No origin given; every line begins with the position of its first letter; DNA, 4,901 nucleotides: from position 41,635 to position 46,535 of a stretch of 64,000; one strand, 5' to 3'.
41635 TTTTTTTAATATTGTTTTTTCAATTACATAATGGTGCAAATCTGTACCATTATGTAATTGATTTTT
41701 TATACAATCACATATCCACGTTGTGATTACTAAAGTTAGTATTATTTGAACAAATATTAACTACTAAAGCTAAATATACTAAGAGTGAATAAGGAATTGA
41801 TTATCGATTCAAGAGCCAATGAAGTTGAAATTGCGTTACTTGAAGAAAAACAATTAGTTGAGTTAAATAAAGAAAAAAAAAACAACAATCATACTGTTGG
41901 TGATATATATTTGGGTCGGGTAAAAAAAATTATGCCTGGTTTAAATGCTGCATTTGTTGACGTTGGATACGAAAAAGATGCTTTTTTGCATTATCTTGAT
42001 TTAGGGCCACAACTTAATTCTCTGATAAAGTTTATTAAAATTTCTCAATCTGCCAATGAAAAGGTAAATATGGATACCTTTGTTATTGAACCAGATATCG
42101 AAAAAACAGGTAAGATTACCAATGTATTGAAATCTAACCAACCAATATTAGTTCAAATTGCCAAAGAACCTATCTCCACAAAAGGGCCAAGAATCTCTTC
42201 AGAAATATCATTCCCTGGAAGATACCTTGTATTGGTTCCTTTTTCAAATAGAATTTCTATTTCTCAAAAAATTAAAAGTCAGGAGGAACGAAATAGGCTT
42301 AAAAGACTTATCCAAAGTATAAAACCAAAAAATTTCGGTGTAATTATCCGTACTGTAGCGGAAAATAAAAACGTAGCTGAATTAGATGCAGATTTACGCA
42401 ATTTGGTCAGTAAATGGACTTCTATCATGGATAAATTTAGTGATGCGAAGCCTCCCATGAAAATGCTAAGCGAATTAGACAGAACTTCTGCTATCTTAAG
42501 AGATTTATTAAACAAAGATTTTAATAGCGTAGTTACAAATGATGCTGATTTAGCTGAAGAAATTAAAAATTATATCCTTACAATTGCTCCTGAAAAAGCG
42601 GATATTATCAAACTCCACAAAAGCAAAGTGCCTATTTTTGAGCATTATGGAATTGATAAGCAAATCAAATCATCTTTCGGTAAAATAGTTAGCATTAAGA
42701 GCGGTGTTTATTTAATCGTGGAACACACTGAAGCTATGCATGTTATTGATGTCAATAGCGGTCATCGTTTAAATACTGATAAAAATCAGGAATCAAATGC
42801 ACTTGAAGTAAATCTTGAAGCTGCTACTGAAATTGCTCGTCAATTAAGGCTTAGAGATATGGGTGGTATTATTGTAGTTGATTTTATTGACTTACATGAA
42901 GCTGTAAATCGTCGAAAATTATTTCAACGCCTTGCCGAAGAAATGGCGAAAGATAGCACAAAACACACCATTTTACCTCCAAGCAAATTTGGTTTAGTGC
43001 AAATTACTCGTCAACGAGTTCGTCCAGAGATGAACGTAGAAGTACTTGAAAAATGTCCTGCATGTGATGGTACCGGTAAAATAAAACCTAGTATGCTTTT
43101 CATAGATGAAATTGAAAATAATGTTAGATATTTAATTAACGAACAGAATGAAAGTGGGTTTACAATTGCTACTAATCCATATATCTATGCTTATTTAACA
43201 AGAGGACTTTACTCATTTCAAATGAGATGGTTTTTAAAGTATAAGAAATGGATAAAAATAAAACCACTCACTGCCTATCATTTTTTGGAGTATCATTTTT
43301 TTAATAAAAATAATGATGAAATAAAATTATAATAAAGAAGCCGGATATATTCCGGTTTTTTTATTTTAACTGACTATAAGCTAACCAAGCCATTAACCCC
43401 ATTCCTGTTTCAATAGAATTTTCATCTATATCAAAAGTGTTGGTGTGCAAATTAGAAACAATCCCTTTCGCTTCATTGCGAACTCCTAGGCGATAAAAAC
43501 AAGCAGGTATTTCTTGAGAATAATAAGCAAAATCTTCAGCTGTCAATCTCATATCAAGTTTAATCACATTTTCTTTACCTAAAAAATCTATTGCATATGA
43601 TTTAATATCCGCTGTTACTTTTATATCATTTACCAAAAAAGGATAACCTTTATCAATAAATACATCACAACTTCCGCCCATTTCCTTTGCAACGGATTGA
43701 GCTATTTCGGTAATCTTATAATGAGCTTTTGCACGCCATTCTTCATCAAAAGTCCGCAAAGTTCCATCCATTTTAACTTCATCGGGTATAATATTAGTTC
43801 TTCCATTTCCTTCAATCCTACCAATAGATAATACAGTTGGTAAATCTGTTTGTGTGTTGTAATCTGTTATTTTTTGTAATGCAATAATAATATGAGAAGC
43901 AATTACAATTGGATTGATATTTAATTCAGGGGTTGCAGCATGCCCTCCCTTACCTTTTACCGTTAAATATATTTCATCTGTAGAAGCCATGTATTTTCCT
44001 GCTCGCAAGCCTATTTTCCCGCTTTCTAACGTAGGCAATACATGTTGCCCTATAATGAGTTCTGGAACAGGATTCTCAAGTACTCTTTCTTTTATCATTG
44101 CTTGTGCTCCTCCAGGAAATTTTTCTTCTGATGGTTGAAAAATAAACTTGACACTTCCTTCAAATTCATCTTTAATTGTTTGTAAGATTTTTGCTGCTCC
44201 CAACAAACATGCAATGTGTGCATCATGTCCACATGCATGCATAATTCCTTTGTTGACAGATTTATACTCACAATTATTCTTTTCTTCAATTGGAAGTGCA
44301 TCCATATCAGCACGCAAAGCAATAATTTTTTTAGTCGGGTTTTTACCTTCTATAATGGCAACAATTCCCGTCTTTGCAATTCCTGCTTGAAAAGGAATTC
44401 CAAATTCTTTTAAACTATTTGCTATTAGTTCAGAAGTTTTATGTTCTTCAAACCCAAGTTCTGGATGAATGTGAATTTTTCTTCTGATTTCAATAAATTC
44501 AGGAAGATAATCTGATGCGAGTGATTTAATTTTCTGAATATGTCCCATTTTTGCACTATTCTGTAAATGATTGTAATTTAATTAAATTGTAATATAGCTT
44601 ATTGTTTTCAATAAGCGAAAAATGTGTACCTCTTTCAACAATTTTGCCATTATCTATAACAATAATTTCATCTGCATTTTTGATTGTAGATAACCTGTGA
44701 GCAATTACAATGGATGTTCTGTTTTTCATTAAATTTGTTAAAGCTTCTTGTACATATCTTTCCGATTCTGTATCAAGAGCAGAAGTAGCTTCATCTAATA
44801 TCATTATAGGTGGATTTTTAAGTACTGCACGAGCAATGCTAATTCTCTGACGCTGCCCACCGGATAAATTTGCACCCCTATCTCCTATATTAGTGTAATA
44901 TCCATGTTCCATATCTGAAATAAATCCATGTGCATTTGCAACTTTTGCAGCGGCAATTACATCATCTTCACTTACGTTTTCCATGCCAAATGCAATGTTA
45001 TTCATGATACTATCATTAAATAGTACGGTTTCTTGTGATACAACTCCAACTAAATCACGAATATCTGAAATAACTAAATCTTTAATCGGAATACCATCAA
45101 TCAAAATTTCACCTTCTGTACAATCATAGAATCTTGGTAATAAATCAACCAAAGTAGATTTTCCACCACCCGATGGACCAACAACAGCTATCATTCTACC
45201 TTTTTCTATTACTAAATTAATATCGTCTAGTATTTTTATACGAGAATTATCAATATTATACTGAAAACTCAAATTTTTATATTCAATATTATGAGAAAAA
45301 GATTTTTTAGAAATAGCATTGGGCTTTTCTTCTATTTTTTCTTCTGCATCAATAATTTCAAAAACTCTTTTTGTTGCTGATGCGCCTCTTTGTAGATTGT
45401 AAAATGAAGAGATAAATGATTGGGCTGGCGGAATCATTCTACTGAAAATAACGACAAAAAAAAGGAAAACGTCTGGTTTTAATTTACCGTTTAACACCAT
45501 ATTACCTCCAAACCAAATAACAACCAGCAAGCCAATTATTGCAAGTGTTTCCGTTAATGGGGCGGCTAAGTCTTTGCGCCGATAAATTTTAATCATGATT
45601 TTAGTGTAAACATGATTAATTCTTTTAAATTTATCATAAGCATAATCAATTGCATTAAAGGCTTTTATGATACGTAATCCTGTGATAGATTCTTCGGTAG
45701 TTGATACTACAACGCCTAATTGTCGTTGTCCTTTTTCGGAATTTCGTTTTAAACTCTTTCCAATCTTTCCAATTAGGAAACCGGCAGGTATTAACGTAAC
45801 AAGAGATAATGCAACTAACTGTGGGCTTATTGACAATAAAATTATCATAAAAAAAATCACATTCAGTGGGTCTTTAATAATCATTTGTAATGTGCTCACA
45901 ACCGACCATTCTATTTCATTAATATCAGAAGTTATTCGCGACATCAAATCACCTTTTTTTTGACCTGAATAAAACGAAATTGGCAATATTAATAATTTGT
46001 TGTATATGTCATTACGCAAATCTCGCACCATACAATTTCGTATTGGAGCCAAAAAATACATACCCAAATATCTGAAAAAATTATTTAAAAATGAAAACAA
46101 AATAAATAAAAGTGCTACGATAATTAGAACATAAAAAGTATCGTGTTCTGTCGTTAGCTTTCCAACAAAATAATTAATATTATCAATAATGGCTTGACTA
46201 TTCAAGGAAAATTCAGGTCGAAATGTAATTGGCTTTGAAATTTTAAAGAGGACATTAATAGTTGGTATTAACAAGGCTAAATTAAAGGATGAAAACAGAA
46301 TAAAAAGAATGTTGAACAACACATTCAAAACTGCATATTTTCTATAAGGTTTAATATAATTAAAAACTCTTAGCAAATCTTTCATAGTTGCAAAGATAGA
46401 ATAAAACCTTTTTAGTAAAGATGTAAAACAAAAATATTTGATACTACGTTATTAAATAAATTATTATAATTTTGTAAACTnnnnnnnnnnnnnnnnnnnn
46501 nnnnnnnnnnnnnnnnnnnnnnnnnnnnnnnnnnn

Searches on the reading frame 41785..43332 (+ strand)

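Call 67: search_protein_families(library=pfam, proteins=[window:41785-43332:+], max_evalue=0.00001)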
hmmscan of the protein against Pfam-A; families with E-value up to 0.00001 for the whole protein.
window:41785-43332:+ (515 aa): 1 family
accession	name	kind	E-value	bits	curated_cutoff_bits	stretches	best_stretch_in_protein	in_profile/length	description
PF10150.14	RNase_E_G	-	2.1e-98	329.5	25.5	1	142-412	1-270/270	Ribonuclease E/G family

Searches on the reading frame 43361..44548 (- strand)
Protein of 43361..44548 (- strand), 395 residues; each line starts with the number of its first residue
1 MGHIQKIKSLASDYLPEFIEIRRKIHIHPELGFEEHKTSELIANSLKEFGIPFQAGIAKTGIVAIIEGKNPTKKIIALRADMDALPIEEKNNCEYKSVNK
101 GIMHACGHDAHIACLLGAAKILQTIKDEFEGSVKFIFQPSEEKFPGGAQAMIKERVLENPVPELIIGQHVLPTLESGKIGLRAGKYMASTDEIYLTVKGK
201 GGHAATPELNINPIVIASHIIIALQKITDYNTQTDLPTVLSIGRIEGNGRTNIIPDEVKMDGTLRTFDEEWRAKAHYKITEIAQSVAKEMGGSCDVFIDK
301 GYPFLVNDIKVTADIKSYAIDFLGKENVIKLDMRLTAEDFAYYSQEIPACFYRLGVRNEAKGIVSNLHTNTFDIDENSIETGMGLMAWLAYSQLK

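Call 67: search_protein_families(library=pfam, proteins=[window:43361-44548:-], max_evalue=0.00001)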
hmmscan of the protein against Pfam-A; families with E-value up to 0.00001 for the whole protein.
window:43361-44548:- (395 aa): 2 families
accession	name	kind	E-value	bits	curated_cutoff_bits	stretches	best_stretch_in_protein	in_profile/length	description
PF01546.33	Peptidase_M20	-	3.5e-38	132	24.6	1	77-387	1-201/206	Peptidase family M20/M25/M40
PF07687.19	M20_dimer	-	2.1e-15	57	21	1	195-289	11-105/107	Peptidase dimerisation domain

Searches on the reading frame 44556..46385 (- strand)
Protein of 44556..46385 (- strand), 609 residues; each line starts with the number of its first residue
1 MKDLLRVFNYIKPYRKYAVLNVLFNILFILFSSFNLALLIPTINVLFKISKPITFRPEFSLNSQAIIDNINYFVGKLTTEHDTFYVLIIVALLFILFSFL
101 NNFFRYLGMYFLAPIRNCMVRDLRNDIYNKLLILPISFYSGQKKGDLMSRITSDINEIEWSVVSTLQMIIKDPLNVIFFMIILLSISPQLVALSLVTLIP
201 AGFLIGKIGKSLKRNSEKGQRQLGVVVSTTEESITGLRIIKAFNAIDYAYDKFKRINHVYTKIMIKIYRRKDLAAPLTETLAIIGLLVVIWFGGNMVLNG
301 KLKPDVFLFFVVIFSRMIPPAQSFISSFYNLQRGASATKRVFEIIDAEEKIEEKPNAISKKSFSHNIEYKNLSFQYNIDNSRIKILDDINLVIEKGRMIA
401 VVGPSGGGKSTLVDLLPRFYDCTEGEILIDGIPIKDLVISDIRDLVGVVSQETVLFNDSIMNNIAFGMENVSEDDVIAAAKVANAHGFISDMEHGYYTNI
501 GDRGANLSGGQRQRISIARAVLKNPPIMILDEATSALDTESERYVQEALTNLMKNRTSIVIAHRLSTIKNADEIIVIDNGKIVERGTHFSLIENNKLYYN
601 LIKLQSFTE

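Call 67: search_protein_families(library=pfam, proteins=[window:44556-46385:-], max_evalue=0.00001)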
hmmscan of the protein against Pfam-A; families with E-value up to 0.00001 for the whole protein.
window:44556-46385:- (609 aa): 3 families
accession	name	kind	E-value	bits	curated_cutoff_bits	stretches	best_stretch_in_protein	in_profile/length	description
PF00664.28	ABC_membrane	-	3e-35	122.7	28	1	80-316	34-269/274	ABC transporter transmembrane region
PF00005.33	ABC_tran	-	7.9e-31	107.9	25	1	386-535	1-137/137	ABC transporter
PF02463.25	SMC_N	-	1.2e-09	38.4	40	1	506-577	136-211/220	RecF/RecN/SMC N terminal domain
